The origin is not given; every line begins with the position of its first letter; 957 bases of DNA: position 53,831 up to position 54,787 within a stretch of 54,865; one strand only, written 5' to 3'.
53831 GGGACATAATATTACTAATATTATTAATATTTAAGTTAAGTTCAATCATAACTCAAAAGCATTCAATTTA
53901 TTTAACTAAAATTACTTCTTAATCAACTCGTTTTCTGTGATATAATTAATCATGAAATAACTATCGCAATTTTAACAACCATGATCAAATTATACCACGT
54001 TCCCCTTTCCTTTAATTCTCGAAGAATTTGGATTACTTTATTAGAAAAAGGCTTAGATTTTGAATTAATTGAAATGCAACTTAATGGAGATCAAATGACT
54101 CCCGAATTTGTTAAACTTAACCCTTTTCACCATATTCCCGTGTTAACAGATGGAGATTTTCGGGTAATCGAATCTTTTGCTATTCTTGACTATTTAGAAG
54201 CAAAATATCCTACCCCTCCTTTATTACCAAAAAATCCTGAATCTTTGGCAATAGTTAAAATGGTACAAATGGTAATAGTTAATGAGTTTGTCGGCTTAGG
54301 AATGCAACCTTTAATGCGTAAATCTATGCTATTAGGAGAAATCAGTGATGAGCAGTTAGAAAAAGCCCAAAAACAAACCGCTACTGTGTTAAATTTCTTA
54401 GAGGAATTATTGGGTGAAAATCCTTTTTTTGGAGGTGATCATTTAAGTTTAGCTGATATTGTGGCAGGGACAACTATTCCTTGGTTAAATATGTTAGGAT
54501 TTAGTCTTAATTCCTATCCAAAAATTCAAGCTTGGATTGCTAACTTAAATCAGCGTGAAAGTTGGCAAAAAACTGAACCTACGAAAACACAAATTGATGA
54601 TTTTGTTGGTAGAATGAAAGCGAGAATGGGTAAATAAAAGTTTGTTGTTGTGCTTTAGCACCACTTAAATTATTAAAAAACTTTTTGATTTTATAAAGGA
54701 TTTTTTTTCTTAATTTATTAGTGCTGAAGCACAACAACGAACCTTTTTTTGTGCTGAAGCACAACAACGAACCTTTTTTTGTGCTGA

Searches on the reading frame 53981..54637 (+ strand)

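Call 72: search_protein_families(library=pfam, proteins=[window:53981-54637:+], max_evalue=0.001)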
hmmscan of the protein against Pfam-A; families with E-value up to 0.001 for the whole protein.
window:53981-54637:+ (218 aa): 7 families
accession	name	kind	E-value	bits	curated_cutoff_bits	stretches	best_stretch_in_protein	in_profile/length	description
PF13417.12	GST_N_3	-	9.7e-18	64.7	22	1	4-80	1-75/75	Glutathione S-transferase, N-terminal domain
PF13409.12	GST_N_2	-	5.3e-15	56.2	25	1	12-74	4-69/70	Glutathione S-transferase, N-terminal domain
PF02798.26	GST_N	-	3.5e-14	53.3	20.9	1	2-73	3-75/76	Glutathione S-transferase, N-terminal domain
PF00043.30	GST_C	-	3.7e-13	50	20.7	1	108-193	10-93/93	Glutathione S-transferase, C-terminal domain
PF13410.11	GST_C_2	-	1.4e-11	44.7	24.9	1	123-187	1-68/69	Glutathione S-transferase, C-terminal domain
PF14497.11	GST_C_3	-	3.7e-06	27.5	21.6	1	128-193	26-95/104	Glutathione S-transferase, C-terminal domain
PF22041.1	GST_C_7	-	0.00047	20.6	27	1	119-171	57-110/140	Glutathione S-transferase, C-terminal domain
